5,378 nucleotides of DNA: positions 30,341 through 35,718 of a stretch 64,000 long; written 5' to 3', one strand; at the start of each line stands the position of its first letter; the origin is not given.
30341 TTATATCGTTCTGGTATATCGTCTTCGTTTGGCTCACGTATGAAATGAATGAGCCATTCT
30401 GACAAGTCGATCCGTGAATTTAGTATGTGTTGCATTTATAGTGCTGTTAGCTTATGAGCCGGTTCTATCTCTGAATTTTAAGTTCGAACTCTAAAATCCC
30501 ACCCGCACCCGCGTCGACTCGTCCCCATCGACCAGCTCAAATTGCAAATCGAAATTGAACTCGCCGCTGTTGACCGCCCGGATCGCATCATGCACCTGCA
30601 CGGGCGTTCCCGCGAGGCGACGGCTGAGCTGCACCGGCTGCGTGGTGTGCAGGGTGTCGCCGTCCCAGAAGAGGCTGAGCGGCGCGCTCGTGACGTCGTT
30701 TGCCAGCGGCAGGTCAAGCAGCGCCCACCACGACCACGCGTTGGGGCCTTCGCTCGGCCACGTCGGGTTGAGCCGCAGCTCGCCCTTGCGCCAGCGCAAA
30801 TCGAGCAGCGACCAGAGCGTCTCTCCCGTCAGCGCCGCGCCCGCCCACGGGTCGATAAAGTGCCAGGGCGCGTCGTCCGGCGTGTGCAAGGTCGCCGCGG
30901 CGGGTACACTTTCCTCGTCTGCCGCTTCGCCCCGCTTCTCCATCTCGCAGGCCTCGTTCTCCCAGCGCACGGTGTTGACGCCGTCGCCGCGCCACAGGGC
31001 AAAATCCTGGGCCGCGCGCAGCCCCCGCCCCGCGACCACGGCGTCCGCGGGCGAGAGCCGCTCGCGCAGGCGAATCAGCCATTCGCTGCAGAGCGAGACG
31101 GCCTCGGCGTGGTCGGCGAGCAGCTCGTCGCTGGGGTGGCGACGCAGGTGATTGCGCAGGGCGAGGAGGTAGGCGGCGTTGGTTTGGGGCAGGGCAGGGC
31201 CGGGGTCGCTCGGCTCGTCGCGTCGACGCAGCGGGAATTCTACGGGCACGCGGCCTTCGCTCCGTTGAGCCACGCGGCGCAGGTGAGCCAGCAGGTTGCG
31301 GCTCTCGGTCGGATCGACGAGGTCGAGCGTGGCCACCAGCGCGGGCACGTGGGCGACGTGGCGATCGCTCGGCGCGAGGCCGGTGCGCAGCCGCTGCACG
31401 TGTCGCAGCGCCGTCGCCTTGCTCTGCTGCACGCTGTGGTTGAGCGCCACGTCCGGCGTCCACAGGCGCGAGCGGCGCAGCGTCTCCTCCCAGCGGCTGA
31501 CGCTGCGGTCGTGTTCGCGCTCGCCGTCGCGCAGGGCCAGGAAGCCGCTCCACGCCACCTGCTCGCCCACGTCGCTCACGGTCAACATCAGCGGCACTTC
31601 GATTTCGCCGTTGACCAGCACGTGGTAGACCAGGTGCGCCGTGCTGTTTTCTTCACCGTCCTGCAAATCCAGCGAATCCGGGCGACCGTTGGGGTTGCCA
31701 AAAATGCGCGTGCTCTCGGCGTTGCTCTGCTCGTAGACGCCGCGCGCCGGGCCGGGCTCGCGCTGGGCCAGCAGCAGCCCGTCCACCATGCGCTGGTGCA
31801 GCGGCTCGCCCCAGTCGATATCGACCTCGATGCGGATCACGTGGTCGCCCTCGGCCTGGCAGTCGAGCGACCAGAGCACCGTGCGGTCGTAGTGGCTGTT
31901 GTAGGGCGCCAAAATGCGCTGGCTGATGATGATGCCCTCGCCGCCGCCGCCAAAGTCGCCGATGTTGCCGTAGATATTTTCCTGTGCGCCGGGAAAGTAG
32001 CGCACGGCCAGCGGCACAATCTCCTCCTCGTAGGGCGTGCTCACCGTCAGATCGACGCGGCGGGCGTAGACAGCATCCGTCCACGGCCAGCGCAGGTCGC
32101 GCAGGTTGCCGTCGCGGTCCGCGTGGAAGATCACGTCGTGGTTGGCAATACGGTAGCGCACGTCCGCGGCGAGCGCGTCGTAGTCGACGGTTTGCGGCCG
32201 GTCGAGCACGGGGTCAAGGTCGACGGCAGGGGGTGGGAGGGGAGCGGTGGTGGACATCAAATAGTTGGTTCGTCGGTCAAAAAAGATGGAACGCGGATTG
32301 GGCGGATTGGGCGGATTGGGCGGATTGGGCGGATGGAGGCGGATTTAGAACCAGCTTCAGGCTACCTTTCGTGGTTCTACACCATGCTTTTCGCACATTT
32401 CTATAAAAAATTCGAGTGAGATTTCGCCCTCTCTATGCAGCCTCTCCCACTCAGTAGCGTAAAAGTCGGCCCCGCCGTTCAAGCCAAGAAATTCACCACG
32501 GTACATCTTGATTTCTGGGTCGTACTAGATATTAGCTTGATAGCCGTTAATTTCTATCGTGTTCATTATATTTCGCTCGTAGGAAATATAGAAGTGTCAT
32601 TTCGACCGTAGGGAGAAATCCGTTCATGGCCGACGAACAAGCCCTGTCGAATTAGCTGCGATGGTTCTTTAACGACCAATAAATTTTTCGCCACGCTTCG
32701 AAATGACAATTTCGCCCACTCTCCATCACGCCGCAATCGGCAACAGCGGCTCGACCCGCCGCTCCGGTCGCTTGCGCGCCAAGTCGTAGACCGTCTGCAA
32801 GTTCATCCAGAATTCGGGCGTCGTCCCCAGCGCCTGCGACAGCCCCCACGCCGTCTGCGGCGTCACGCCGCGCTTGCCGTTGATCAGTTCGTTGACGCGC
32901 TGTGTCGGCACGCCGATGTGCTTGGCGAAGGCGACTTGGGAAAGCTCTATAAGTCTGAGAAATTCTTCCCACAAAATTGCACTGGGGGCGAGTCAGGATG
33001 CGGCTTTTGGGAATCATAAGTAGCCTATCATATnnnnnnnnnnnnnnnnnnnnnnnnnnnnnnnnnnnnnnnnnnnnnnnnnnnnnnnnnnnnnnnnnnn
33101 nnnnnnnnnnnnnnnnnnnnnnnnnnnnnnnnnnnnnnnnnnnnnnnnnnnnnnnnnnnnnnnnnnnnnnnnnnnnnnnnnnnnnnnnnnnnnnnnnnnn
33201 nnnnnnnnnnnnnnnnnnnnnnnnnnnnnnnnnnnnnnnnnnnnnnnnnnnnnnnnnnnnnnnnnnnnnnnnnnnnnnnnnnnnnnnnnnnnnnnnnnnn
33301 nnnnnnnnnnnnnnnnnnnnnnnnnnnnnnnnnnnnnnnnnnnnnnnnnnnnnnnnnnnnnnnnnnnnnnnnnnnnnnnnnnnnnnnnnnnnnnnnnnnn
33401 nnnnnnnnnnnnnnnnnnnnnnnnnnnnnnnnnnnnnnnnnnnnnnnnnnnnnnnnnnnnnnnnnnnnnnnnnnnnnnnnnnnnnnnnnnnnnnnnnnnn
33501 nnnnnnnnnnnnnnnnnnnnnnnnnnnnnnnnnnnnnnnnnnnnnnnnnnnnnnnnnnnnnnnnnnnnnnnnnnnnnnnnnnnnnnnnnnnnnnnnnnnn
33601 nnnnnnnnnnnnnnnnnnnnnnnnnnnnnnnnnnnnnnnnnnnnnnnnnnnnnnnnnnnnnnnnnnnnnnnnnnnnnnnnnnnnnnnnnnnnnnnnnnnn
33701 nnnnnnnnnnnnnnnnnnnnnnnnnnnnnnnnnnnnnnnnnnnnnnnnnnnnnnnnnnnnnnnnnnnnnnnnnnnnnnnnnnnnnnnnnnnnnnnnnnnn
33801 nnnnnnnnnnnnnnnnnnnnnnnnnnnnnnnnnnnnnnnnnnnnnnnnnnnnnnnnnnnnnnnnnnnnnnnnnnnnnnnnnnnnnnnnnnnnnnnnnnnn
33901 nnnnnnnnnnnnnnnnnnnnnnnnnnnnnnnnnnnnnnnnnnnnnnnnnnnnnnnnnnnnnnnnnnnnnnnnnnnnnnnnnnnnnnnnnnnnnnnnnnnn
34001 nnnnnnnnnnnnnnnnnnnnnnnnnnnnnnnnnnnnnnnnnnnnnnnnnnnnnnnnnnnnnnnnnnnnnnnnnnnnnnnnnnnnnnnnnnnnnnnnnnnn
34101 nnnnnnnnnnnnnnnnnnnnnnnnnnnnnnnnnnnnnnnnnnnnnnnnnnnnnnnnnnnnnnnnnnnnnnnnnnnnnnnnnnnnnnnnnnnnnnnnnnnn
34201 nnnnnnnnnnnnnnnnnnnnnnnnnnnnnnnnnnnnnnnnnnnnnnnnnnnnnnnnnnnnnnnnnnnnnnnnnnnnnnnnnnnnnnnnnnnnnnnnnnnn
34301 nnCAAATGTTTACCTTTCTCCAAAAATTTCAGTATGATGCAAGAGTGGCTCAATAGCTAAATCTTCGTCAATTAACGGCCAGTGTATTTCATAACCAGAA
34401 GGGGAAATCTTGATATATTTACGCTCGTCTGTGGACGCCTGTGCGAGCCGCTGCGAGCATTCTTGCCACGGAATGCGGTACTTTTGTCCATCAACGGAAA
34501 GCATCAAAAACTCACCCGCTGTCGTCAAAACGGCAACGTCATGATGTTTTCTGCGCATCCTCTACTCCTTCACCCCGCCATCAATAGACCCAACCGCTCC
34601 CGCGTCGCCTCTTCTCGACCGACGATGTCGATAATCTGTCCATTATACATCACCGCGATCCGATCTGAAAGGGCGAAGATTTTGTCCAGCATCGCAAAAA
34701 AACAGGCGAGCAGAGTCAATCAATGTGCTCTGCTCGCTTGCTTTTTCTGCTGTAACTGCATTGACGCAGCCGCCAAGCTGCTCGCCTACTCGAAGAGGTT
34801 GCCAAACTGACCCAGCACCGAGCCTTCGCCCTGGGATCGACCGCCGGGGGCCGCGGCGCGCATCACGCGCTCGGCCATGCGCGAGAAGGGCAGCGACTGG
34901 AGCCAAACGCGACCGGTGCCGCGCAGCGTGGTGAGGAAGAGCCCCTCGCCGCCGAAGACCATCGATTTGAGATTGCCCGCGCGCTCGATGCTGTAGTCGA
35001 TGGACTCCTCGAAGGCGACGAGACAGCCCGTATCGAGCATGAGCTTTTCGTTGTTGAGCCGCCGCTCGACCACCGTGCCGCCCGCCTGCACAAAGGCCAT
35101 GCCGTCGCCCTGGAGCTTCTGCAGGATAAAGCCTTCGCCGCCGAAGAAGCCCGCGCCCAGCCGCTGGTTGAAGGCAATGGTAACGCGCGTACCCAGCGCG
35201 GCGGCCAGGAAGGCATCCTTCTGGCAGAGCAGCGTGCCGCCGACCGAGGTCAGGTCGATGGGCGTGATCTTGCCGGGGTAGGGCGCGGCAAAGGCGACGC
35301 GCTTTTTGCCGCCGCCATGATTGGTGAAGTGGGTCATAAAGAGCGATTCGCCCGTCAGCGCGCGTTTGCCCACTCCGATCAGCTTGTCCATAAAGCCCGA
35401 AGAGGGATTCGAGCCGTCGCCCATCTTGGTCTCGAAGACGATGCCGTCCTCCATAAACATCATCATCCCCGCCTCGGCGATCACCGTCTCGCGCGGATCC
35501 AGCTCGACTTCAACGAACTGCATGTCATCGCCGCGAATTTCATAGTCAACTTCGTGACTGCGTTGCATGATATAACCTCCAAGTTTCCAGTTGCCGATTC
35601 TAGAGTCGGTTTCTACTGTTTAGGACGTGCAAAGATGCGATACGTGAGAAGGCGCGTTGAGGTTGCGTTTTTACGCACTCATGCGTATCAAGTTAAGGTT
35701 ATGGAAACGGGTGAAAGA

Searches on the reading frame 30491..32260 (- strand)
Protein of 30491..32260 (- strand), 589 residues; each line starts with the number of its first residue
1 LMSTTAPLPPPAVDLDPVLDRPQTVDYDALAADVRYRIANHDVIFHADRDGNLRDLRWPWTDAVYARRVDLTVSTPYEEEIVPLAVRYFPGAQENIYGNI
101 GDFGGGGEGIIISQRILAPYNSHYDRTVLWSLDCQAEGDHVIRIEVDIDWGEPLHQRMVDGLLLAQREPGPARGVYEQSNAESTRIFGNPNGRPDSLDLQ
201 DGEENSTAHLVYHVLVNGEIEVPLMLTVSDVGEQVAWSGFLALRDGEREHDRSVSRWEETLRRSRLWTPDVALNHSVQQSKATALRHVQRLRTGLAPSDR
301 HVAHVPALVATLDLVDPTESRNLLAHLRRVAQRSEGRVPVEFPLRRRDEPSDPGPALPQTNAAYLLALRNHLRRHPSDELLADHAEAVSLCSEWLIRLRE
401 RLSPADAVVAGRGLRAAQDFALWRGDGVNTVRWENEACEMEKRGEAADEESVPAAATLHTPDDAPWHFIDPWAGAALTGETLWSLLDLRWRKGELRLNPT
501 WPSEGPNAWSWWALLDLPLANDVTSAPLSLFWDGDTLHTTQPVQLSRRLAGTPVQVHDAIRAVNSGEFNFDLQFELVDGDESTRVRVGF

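Call 3: search_protein_families(library=pfam, proteins=[window:30491-32260:-], max_evalue=0.01)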
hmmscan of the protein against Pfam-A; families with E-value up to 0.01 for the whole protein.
window:30491-32260:- (589 aa): 0 families

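Call 4: search_protein_families(library=padloc, proteins=[window:30491-32260:-], max_evalue=0.01)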
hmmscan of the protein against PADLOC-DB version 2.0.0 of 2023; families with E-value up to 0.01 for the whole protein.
window:30491-32260:- (589 aa): 0 families

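Call 5: search_protein_families(library=ncbifam, proteins=[window:30491-32260:-], max_evalue=0.01)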
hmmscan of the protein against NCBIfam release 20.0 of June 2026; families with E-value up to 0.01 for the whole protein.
window:30491-32260:- (589 aa): 0 families

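Call 93: find_homologous_proteins(query=window:30491-32260:-, max_evalue=1e-10)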
Query window:30491-32260:- (589 aa): 334 proteins with E <= 1e-10 among 8000 candidates; the best 120 are listed.
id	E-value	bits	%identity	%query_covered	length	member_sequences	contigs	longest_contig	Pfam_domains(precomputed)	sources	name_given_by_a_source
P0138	0.0e+0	1323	98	100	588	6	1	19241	-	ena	-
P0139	1.3e-181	624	54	95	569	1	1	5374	-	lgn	-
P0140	2.5e-180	619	52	97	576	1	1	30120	-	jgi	jgi:hypothetical protein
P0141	2.6e-179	616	50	97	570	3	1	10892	-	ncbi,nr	ncbi:MAG: hypothetical protein NT075_06390 [Chloroflexi bacterium]|nr:hypothetical protein [Chlorofl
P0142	9.9e-178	611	51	97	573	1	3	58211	-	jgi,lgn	jgi:hypothetical protein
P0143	1.1e-177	611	51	96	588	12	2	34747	-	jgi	jgi:hypothetical protein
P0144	2.0e-174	600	51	95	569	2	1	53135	-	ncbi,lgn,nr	ncbi:MAG: hypothetical protein DCC55_01595 [Chloroflexi bacterium]|nr:MAG: hypothetical protein DCC5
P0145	4.5e-174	599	51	95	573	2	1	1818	-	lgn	-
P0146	1.7e-173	597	51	96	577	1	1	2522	-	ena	-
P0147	2.6e-173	596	50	96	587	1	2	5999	-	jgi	-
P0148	5.9e-173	595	51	96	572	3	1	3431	-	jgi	jgi:hypothetical protein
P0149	8.6e-173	594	50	96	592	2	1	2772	-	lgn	-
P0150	1.6e-172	594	51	96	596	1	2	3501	-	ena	-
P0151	2.6e-172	593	50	95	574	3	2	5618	-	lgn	-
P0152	3.3e-172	593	50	96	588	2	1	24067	-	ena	-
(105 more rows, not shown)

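Call 95: find_encoding_contigs(protein=P0138, flank=10000, max_places=3)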
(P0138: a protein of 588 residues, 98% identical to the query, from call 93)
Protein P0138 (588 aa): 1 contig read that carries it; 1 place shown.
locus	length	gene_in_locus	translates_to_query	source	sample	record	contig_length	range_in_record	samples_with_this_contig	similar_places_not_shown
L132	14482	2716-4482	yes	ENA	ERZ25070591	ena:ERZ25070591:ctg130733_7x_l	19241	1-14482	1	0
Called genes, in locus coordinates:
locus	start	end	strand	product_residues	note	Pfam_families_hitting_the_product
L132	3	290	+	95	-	?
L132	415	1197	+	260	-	PF01987:AIM24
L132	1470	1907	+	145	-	-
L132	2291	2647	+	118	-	PF05534:HicB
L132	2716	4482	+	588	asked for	-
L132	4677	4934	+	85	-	-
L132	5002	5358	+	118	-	-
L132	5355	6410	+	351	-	PF00850:Hist_deacetyl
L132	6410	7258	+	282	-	PF13428:TPR_14 (faint), PF07719:TPR_2 (faint)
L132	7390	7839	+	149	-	PF00334:NDK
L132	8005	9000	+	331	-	PF05099:TerB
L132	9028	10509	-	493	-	PF00072:Response_reg, PF00211:Guanylate_cyc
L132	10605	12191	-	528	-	PF01882:DUF58, PF13519:VWA_2 (weak)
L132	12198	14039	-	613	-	PF00270:DEAD, PF00271:Helicase_C, PF16124:RecQ_Zn_bind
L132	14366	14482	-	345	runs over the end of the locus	PF01163:RIO1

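Call 102: search_protein_families(library=padloc, proteins=[L132:1470-1907:+], max_evalue=0.01)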
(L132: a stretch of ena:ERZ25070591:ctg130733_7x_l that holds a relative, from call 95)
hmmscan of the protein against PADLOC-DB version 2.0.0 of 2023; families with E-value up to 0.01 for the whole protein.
L132:1470-1907:+ (145 aa): 6 families
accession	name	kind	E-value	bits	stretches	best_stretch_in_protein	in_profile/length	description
PDLC03863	LmuB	-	0.0021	14.8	1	32-121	219-309/610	-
PDLC04161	HEC-07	-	0.0025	14.8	1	32-101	330-399/553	-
PDLC03812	RTasRmuC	-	0.0052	13.4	1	5-101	2-101/439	DRT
PDLC00519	JetC1|JetC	-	0.0075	12.5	1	45-122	391-468/1097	DUF3584 domain; MukB-like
PDLC03865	LmuB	-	0.0077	12.4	1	39-98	385-433/1007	-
PDLC01177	CorA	-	0.0099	14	0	42-111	14-80/117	CorA-like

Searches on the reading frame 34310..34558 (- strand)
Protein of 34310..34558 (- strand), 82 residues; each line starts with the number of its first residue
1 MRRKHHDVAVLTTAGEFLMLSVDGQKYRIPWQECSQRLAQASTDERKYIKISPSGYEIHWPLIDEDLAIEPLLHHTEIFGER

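Call 3: search_protein_families(library=pfam, proteins=[window:34310-34558:-], max_evalue=0.01)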
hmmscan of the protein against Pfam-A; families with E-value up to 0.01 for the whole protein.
window:34310-34558:- (82 aa): 1 family
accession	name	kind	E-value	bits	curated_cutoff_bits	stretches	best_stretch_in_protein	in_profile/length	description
PF10387.14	DUF2442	-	1.3e-10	41.8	23.9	1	10-75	4-69/72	Protein of unknown function (DUF2442)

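Call 4: search_protein_families(library=padloc, proteins=[window:34310-34558:-], max_evalue=0.01)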
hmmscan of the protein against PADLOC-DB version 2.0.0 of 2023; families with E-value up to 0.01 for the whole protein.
window:34310-34558:- (82 aa): 0 families

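Call 5: search_protein_families(library=ncbifam, proteins=[window:34310-34558:-], max_evalue=0.01)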
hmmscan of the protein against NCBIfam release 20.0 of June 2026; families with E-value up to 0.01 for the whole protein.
window:34310-34558:- (82 aa): 0 families

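Call 46: find_homologous_proteins(query=window:34310-34558:-, max_evalue=0.001)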
Query window:34310-34558:- (82 aa): 17 proteins with E <= 0.001 among 17 candidates.
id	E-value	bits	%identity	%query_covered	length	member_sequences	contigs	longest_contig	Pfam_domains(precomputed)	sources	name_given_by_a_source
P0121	5.1e-23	98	59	95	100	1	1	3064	PF10387.15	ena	-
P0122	2.2e-22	96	60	91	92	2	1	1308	PF10387.15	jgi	-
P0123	3.7e-21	92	54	96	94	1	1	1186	PF10387.15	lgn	-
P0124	1.3e-20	90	59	91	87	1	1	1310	PF10387.15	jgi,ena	-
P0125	7.8e-14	69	57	73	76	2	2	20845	PF10387.15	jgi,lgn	jgi:hypothetical protein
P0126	3.3e-13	67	47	83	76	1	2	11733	PF10387.15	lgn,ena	-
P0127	1.1e-12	65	50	83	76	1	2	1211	PF10387.15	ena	-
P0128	2.8e-12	64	50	83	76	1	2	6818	PF10387.15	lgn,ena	-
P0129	7.0e-12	63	50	85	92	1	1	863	PF10387.15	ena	-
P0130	7.7e-12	63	50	85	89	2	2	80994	PF10387.15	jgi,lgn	-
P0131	6.9e-11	59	47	83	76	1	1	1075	PF10387.15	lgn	-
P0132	7.0e-11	59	63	61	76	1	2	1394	PF10387.15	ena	-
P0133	1.1e-10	59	51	79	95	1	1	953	PF10387.15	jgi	-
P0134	1.6e-10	58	48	89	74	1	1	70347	PF10387.15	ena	-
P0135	3.6e-10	57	43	84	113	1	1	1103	PF10387.15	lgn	-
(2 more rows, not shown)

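Call 47: find_encoding_contigs(protein=P0121, flank=3000, max_places=2)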
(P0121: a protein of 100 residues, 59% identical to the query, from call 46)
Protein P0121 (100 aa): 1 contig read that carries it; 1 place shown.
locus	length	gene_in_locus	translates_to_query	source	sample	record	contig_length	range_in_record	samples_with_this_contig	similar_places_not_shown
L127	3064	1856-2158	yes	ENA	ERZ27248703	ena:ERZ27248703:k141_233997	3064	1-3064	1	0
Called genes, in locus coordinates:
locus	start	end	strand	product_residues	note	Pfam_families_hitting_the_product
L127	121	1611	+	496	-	PF02310:B12-binding, PF04055:Radical_SAM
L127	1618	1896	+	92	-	PF13711:DUF4160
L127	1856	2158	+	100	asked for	PF10387:DUF2442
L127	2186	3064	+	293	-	?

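Call 48: find_encoding_contigs(protein=P0125, flank=3000, max_places=2)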
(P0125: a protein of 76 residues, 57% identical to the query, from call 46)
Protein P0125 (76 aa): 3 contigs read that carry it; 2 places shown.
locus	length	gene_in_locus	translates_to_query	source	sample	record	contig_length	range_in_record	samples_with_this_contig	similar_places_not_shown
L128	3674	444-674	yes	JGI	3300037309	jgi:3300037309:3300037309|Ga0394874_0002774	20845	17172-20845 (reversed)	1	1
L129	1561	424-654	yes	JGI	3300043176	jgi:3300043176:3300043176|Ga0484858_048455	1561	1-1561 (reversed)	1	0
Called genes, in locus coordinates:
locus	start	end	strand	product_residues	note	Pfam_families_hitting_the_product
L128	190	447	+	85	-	PF13711:DUF4160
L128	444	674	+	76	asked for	PF10387:DUF2442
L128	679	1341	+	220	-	PF01325:Fe_dep_repress, PF02742:Fe_dep_repr_C, PF04023:FeoA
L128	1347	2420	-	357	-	PF00654:Voltage_CLC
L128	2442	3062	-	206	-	PF01648:ACPS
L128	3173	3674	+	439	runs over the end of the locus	PF05221:AdoHcyase, PF02826:2-Hacid_dh_C, PF00670:AdoHcyase_NAD, PF07991:KARI_N (weak)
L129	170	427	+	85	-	PF13711:DUF4160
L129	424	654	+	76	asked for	PF10387:DUF2442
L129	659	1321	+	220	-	PF01325:Fe_dep_repress, PF02742:Fe_dep_repr_C, PF04023:FeoA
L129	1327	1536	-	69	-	PF00654:Voltage_CLC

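Call 49: find_encoding_contigs(protein=P0130, flank=3000, max_places=2)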
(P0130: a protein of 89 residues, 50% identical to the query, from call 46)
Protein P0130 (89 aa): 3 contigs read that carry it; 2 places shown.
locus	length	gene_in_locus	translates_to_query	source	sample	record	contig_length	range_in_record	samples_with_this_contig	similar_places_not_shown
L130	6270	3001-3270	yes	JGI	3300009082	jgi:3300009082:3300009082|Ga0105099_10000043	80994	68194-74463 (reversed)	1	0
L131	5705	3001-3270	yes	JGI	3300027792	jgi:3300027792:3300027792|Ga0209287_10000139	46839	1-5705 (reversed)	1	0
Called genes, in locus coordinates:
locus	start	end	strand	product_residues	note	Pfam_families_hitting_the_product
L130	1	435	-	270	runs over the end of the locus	-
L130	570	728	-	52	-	-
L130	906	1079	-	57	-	-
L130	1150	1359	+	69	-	-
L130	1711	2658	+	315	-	PF04463:2-thiour_desulf, PF08349:DUF1722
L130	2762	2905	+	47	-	PF13711:DUF4160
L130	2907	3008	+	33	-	-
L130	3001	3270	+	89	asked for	PF10387:DUF2442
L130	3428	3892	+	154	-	PF01243:PNPOx_N, PF12900:Pyridox_ox_2 (faint), PF13883:CREG_beta-barrel (weak)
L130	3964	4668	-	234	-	-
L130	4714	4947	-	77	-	-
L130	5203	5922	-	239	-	-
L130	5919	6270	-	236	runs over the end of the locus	-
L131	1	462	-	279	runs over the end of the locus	-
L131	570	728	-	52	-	-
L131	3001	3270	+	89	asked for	PF10387:DUF2442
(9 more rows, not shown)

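Call 51: search_protein_families(library=pfam, proteins=[L127:2186-3064:+, L127:1618-1896:+, L127:1856-2158:+], max_evalue=0.01)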
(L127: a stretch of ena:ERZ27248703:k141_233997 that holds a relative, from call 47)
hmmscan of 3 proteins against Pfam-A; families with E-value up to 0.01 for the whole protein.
L127:2186-3064:+ (293 aa): 2 families
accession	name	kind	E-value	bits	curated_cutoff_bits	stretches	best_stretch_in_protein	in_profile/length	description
PF02310.24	B12-binding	-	6.6e-15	55.4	32.1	1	17-130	11-120/121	B12 binding domain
PF04055.27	Radical_SAM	-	1.8e-05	25.4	29.5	1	202-253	2-55/166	Radical SAM superfamily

L127:1618-1896:+ (92 aa): 1 family
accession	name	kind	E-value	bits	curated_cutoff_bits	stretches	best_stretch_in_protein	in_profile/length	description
PF13711.11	DUF4160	-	1.9e-14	54.1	23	1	9-76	1-64/65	Domain of unknown function (DUF4160)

L127:1856-2158:+ (100 aa): 1 family
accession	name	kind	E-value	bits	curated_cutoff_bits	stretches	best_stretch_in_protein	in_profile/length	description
PF10387.14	DUF2442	-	2.5e-09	37.6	23.9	1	19-81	7-68/72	Protein of unknown function (DUF2442)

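Call 103: search_protein_families(library=phrogs, proteins=[window:34310-34558:-], max_evalue=0.001)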
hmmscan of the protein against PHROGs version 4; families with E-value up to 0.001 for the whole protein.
window:34310-34558:- (82 aa): 0 families

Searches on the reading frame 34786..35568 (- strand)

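Call 3: search_protein_families(library=pfam, proteins=[window:34786-35568:-], max_evalue=0.01)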
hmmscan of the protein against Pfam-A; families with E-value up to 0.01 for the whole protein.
window:34786-35568:- (260 aa): 2 families
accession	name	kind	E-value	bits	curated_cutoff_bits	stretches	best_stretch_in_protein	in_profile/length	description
PF01987.23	AIM24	-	2e-72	243.6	25.7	1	9-226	1-205/205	Mitochondrial biogenesis AIM24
PF09348.15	DUF1990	-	0.0054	17.3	23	1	200-244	100-144/157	Domain of unknown function (DUF1990)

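Call 4: search_protein_families(library=padloc, proteins=[window:34786-35568:-], max_evalue=0.01)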
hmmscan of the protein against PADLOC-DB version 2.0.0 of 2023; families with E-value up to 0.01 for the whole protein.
window:34786-35568:- (260 aa): 0 families

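Call 5: search_protein_families(library=ncbifam, proteins=[window:34786-35568:-], max_evalue=0.01)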
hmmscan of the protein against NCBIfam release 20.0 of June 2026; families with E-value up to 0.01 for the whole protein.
window:34786-35568:- (260 aa): 1 family
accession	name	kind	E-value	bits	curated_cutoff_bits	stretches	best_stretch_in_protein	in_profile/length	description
TIGR00266.1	TIGR00266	hypoth_equivalog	4.1e-37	127.9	96.6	1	8-226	2-205/222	TIGR00266 family protein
